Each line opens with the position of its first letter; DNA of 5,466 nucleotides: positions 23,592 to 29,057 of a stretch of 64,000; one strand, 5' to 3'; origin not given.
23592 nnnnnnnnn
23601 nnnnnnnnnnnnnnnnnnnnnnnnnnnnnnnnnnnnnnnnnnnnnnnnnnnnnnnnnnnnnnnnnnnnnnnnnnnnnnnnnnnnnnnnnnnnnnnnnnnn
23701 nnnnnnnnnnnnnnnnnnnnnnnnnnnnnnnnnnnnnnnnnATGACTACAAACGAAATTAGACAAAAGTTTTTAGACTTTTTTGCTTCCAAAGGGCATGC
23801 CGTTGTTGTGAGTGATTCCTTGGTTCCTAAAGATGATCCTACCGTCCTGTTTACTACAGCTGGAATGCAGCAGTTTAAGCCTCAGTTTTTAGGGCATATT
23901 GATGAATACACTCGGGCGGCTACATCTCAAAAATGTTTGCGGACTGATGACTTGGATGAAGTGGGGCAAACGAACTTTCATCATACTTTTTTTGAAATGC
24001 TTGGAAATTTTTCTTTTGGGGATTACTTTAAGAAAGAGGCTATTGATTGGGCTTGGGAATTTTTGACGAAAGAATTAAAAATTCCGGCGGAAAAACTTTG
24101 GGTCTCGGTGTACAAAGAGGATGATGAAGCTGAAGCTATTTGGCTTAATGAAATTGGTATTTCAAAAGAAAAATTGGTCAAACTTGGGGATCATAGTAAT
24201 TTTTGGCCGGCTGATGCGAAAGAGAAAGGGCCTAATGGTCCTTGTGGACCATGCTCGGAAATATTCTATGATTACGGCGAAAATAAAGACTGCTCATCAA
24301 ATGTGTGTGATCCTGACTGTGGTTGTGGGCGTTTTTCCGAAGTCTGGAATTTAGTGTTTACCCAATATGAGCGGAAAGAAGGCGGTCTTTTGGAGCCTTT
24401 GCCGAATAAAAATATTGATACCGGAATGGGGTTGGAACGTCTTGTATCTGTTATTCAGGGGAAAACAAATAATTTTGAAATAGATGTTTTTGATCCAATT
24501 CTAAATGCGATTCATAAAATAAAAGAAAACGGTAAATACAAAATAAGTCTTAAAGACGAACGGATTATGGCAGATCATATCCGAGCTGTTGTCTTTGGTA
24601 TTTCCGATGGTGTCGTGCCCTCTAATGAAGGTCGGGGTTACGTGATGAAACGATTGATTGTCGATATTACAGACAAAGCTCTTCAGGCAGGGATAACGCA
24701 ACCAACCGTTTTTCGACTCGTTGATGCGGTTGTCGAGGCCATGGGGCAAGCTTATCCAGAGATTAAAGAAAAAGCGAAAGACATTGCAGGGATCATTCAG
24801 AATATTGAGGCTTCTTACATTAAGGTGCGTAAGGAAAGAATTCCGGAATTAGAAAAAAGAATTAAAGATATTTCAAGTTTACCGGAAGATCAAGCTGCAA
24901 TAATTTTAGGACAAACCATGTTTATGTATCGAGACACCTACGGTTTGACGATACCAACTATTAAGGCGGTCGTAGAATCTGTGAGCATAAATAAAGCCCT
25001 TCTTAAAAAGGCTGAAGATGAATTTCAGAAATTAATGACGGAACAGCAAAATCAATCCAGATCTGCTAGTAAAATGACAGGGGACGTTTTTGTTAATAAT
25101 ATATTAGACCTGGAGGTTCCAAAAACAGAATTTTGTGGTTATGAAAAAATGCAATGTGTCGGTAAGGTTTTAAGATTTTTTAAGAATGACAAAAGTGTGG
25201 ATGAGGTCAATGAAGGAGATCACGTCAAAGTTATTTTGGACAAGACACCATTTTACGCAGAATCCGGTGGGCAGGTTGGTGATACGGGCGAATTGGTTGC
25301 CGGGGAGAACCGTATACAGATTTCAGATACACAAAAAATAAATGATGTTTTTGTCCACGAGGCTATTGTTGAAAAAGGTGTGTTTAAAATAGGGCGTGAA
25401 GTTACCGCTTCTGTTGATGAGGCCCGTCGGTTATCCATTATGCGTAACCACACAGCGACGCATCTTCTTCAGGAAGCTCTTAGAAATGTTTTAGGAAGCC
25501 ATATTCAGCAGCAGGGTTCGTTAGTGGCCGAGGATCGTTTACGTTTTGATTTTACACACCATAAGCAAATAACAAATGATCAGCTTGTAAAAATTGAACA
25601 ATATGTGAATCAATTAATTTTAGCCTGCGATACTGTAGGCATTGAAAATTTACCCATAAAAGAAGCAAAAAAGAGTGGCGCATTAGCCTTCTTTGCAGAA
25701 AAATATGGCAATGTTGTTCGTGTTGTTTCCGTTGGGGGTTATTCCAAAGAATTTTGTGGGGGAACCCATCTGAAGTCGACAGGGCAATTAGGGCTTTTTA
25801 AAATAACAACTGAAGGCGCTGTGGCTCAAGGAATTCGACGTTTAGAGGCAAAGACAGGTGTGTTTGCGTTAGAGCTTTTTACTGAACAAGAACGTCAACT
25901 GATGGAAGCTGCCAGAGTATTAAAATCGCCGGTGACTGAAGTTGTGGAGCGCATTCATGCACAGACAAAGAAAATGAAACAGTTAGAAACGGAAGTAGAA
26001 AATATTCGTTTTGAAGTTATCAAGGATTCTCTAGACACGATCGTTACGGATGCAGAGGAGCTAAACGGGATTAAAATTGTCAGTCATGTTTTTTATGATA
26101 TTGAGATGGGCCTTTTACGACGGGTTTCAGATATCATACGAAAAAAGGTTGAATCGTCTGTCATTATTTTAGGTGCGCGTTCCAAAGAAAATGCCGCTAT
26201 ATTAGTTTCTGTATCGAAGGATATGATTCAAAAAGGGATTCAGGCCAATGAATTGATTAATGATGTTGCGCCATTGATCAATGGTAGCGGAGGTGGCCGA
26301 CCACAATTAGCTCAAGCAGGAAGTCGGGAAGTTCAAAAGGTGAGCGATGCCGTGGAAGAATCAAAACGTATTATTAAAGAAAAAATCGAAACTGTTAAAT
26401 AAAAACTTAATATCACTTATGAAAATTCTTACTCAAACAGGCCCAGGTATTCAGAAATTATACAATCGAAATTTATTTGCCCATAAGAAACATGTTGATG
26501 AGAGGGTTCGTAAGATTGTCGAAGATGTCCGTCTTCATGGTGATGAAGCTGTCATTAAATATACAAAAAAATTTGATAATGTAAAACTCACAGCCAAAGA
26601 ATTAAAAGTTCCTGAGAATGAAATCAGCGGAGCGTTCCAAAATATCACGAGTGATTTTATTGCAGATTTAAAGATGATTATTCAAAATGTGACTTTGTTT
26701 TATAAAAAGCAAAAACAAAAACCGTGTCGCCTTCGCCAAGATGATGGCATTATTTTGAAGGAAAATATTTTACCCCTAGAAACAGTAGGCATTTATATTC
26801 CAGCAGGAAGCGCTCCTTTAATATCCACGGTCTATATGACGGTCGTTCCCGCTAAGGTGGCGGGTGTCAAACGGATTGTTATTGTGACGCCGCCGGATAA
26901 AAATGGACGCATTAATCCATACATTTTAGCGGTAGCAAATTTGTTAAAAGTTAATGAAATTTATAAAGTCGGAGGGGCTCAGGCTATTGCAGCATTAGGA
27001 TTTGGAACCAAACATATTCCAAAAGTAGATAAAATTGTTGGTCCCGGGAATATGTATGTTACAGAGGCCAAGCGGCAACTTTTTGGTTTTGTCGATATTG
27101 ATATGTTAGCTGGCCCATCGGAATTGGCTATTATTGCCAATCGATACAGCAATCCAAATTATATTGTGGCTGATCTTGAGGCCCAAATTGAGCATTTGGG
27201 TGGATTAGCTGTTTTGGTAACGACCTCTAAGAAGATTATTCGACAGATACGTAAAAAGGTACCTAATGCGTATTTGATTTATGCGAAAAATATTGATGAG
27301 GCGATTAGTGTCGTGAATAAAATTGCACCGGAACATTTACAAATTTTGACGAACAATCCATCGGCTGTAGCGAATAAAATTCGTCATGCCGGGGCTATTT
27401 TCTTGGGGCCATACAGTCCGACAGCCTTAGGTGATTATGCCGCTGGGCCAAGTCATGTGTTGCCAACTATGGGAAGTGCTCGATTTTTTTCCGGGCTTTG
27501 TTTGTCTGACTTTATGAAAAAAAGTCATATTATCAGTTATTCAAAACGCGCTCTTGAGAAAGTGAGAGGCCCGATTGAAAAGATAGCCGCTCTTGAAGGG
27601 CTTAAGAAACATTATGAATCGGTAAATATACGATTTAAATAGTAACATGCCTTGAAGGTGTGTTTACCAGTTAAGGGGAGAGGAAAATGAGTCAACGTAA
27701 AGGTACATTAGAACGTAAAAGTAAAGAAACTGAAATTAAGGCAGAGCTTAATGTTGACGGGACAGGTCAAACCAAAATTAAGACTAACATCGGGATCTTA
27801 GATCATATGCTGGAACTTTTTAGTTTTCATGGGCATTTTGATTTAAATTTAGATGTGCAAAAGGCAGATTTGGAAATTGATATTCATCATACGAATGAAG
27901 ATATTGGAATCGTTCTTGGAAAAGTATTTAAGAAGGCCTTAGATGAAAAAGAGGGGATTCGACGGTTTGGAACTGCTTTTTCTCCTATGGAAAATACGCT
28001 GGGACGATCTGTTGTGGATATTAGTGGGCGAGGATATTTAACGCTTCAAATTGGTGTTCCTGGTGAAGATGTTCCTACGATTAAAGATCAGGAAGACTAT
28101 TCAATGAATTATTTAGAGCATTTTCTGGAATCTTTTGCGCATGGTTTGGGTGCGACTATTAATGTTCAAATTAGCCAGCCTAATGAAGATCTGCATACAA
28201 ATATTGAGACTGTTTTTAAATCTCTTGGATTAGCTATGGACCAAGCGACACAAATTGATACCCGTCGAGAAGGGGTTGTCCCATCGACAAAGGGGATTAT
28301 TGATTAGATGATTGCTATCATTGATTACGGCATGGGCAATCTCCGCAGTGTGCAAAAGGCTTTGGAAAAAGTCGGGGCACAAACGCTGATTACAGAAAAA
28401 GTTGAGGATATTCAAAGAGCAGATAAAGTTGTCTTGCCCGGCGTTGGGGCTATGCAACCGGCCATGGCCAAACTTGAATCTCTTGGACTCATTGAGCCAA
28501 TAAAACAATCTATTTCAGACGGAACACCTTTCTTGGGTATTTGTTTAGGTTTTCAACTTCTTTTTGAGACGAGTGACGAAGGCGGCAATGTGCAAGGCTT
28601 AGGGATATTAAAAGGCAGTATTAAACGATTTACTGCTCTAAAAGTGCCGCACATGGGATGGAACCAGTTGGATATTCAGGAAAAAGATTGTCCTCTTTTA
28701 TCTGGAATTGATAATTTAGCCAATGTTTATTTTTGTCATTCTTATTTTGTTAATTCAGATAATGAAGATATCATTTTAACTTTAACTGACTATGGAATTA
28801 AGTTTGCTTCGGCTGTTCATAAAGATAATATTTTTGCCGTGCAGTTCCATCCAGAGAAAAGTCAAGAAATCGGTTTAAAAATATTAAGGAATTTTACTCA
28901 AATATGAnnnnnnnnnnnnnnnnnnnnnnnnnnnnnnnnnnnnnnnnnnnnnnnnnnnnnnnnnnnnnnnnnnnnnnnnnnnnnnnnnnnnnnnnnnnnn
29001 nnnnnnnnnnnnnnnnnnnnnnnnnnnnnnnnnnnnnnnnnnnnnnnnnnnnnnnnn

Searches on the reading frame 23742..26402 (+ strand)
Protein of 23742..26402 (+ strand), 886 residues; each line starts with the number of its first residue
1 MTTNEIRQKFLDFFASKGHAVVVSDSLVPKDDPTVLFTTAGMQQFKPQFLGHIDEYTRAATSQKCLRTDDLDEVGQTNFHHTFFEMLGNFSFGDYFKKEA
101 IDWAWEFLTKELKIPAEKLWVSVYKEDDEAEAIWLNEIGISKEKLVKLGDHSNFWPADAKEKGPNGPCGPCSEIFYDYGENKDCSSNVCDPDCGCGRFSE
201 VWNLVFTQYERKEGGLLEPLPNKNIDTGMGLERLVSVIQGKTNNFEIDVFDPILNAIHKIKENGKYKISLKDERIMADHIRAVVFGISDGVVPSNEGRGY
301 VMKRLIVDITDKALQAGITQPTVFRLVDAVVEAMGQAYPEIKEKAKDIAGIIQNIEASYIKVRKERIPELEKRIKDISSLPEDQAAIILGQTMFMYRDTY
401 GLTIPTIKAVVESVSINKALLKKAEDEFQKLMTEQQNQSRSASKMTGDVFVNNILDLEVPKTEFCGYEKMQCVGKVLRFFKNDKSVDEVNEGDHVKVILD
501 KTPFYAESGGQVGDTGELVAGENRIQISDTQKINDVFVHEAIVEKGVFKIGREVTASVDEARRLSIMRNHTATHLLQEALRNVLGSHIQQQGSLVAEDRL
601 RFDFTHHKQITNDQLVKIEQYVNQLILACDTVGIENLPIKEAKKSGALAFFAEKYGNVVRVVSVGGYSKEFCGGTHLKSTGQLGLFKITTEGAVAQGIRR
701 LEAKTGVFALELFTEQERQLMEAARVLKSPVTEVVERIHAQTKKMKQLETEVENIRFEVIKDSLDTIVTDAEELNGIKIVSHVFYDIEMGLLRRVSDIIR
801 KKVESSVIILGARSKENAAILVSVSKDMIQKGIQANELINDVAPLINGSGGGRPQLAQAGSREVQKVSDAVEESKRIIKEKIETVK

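Call 73: search_protein_families(library=pfam, proteins=[window:23742-26402:+], max_evalue=0.0001)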
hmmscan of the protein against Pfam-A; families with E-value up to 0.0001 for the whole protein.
window:23742-26402:+ (886 aa): 3 families
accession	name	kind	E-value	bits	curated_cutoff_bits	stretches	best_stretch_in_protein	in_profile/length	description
PF01411.24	tRNA-synt_2c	-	4.1e-173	577.3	30.3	1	5-561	1-551/552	tRNA synthetases class II (A)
PF07973.19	tRNA_SAD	-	2.4e-15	56.7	24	1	659-702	1-44/44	Threonyl and Alanyl tRNA synthetase second additional domain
PF02272.25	DHHA1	-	7.5e-14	52.5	25.9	1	779-880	4-102/102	DHHA1 domain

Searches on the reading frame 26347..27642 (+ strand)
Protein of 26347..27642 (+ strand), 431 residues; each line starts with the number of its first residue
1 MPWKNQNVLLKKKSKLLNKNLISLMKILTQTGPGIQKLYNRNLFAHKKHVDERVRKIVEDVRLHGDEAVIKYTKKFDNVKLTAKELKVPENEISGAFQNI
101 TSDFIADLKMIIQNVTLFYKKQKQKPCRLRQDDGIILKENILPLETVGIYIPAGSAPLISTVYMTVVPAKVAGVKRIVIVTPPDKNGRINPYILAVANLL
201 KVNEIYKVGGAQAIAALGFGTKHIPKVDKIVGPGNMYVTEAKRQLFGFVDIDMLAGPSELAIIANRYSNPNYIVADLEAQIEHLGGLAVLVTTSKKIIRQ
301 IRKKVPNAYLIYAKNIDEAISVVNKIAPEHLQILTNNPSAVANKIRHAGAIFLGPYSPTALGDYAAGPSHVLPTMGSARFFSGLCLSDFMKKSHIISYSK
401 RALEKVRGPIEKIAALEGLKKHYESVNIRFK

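Call 73: search_protein_families(library=pfam, proteins=[window:26347-27642:+], max_evalue=0.0001)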
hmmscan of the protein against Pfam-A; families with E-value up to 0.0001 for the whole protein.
window:26347-27642:+ (431 aa): 1 family
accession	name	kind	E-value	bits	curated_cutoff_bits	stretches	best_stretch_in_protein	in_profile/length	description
PF00815.25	Histidinol_dh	-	3.1e-145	484.7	27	2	47-307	8-270/411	Histidinol dehydrogenase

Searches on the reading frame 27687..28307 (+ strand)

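Call 73: search_protein_families(library=pfam, proteins=[window:27687-28307:+], max_evalue=0.0001)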
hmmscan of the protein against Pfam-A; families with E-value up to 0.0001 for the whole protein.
window:27687-28307:+ (206 aa): 1 family
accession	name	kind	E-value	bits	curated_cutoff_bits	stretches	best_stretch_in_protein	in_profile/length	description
PF00475.24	IGPD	-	1.5e-42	145.6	27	1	33-184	1-144/144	Imidazoleglycerol-phosphate dehydratase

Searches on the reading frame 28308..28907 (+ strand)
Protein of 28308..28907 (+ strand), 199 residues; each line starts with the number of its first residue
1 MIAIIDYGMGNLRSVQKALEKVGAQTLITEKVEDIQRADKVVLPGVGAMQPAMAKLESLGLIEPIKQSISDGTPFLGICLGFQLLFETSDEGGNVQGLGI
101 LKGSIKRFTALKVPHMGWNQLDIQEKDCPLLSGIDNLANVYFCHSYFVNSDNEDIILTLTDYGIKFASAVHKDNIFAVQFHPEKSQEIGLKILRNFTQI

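Call 73: search_protein_families(library=pfam, proteins=[window:28308-28907:+], max_evalue=0.0001)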
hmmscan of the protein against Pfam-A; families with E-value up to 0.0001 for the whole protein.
window:28308-28907:+ (199 aa): 4 families
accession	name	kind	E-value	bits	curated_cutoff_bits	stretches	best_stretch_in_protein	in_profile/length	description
PF00117.34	GATase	-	4.5e-26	92.1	22.8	1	4-196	2-186/190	Glutamine amidotransferase class-I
PF01174.25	SNO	-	1.5e-10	41.7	27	1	10-187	6-174/188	SNO glutamine amidotransferase family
PF07685.20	GATase_3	-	1.5e-08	35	27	1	21-105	21-115/196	CobB/CobQ-like glutamine amidotransferase domain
PF07722.19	Peptidase_C26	-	6.8e-05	23.2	20.5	0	65-183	98-219/219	Peptidase C26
